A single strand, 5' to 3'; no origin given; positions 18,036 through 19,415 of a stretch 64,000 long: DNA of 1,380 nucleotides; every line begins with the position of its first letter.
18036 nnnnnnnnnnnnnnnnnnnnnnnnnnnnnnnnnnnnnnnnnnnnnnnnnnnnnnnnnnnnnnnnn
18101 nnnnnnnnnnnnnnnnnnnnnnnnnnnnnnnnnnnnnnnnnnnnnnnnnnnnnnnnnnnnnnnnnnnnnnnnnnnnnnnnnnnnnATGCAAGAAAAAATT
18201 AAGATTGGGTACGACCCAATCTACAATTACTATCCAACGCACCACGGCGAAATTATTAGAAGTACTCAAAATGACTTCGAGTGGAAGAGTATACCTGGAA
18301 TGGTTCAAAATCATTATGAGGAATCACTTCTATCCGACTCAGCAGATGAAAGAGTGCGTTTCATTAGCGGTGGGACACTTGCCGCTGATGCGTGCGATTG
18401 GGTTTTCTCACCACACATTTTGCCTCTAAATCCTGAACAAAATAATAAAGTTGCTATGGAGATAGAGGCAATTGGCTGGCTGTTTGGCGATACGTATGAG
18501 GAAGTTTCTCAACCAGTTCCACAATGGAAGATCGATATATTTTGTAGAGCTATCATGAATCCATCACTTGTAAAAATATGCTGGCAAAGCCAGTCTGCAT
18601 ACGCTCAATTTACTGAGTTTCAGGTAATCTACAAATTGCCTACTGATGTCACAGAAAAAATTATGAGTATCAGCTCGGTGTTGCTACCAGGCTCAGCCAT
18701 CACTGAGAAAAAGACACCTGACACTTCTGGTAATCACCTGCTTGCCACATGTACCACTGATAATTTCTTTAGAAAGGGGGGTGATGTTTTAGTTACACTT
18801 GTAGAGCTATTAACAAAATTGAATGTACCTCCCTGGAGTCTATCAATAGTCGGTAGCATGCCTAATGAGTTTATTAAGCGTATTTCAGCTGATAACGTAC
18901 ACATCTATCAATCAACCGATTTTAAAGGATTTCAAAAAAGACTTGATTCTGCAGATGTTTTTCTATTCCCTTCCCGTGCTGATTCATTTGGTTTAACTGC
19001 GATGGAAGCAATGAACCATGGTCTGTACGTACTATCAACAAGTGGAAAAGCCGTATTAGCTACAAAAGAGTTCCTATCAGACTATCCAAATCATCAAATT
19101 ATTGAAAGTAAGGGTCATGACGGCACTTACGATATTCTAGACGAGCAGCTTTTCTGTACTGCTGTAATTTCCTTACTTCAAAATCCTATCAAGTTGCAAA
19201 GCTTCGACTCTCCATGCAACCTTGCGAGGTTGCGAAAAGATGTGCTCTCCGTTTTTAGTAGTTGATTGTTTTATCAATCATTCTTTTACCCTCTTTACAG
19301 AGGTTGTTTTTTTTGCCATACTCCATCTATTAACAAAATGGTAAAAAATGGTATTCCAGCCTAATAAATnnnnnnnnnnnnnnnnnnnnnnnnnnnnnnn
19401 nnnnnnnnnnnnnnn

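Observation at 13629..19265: Glycosylation island: five consecutive GT4-type glycosyltransferases plus an LmbE-like deacetylase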

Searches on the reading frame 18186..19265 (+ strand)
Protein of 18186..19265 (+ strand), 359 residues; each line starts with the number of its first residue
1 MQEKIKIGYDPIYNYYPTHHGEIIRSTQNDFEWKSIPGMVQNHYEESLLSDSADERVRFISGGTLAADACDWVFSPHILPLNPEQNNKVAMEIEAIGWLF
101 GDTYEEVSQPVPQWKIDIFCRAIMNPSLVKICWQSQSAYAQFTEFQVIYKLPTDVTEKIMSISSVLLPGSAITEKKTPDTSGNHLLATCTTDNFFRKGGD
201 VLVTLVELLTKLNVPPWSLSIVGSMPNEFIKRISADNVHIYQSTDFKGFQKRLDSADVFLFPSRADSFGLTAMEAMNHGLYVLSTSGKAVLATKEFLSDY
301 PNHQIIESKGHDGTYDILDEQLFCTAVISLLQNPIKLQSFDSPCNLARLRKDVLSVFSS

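Call 4: search_protein_families(library=pfam, proteins=[window:18186-19265:+], max_evalue=0.01)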
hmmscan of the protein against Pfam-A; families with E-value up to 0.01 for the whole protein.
window:18186-19265:+ (359 aa): 3 families
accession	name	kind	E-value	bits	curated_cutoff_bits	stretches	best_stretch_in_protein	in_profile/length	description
PF13692.12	Glyco_trans_1_4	-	1.1e-11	45.6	27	1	196-289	14-110/142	Glycosyl transferases group 1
PF00534.26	Glycos_transf_1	-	3.7e-11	43.3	26.4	1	196-286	27-123/172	Glycosyl transferases group 1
PF20706.3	GT4-conflict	-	4.4e-11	42.8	26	1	166-334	177-358/385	Family 4 Glycosyltransferase in conflict systems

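Call 11: search_protein_families(library=ncbifam, proteins=[window:18186-19265:+], max_evalue=0.01)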
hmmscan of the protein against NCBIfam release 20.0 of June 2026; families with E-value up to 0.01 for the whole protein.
window:18186-19265:+ (359 aa): 6 families
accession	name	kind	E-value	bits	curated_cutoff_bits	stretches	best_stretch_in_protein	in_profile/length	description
TIGR03999.1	thiol_BshA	equivalog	3.3e-07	29.6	273.7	1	218-286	231-303/375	N-acetyl-alpha-D-glucosaminyl L-malate synthase BshA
NF053787.1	GlcN_PG_synth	equivalog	9.6e-05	21.4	480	1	204-290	214-296/361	N-acetylglucosaminyl phosphatidylglycerol synthase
NF041876.1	EPS_EpsE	equivalog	0.00014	21.2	400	1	235-287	275-327/389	exopolysaccharide biosynthesis GT4 family glycosyltransferase EpsE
TIGR04047.1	MSMEG_0565_glyc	hypoth_equivalog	0.0025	17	259.85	1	253-287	274-308/373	MSMEG_0565 family glycosyltransferase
TIGR03088.1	stp2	hypoth_equivalog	0.0033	16.5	409.05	1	252-286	269-303/374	TIGR03088 family PEP-CTERM/XrtA system glycosyltransferase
TIGR02095.1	glgA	subfamily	0.0038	16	328.45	1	253-280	366-393/477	glycogen/starch synthase, ADP-glucose type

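Call 38: search_solved_structures(query=window:18186-19265:+, max_evalue=0.1)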
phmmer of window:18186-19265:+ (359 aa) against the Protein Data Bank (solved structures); distinct sequences matched with E-value up to 0.1: 3.
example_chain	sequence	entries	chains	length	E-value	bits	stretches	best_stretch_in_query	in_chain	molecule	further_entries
5fmf_I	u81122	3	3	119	0.051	16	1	179-264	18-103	DNA-DIRECTED RNA POLYMERASE II SUBUNIT RPB9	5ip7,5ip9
5c44_I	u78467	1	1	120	0.053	15.9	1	179-264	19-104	DNA-directed RNA polymerase II subunit RPB9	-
1i3q_I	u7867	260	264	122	0.054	15.9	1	179-264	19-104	DNA-DIRECTED RNA POLYMERASE II 14.2KD POLYPEPTIDE | DNA-directed RNA polymerase II, chain RPB9 | DNA-directed RNA polymerase II 14.2 kDa polypeptide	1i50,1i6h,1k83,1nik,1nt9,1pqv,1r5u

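Call 52: search_protein_families(library=padloc, proteins=[window:18186-19265:+], max_evalue=0.01)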
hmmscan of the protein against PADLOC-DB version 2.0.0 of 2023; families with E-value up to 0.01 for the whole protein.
window:18186-19265:+ (359 aa): 0 families

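Call 85: search_solved_structures(query=A4, max_evalue=0.01)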
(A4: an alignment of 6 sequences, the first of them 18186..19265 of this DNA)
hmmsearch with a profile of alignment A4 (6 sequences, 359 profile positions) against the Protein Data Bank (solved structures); distinct sequences matched with E-value up to 0.01: 41.
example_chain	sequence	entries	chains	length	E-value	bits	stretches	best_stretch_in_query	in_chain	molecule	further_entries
7br3_A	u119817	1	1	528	1.9e-06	30.4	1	129-282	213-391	Gonadotropin-releasing hormone receptor,GlgA glycogen synthase,Gonadotropin-releasing horm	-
9m88_C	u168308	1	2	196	2.1e-06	30.3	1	192-282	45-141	Glycogen synthase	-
2bfw_A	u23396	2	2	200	2.2e-06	30.2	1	192-282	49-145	GLGA GLYCOGEN SYNTHASE | PGS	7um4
6kuw_A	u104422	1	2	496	7.2e-06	28.5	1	192-282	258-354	Alpha-2C adrenergic receptor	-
9m88_A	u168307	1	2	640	9.3e-06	28.2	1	192-282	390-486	GPR3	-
6kqi_A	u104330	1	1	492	1e-05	28.1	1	192-282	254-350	Cannabinoid receptor 1,GlgA glycogen synthase,Cannabinoid receptor 1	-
8iyx_C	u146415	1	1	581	1e-05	28.1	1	192-282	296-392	Probable G-protein coupled receptor 34,Probable G-protein coupled receptor 34,YL-365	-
7fee_A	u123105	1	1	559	1e-05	28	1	192-282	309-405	Cannabinoid receptor 1,GlgA glycogen synthase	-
3l01_A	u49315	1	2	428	1.1e-05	28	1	192-282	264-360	GlgA glycogen synthase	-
6hll_A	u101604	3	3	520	1.1e-05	27.9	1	192-282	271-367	Substance-P receptor,GlgA glycogen synthase,Substance-P receptor | Substance-P receptor,Substance-P receptor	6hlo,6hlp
7w41_A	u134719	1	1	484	1.1e-05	27.9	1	192-282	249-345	Gastrin-releasing peptide receptor,GlgA glycogen synthase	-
6e59_A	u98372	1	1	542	1.1e-05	27.9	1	192-282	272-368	Substance-P receptor, GlgA glycogen synthase, Substance-P receptor chimera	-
3fro_A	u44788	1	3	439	1.1e-05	27.9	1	192-282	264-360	GlgA glycogen synthase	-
2bis_A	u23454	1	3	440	1.1e-05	27.9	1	192-282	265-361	GLGA GLYCOGEN SYNTHASE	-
5u09_A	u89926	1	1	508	1.1e-05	27.9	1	192-282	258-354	Cannabinoid receptor 1,GlgA glycogen synthase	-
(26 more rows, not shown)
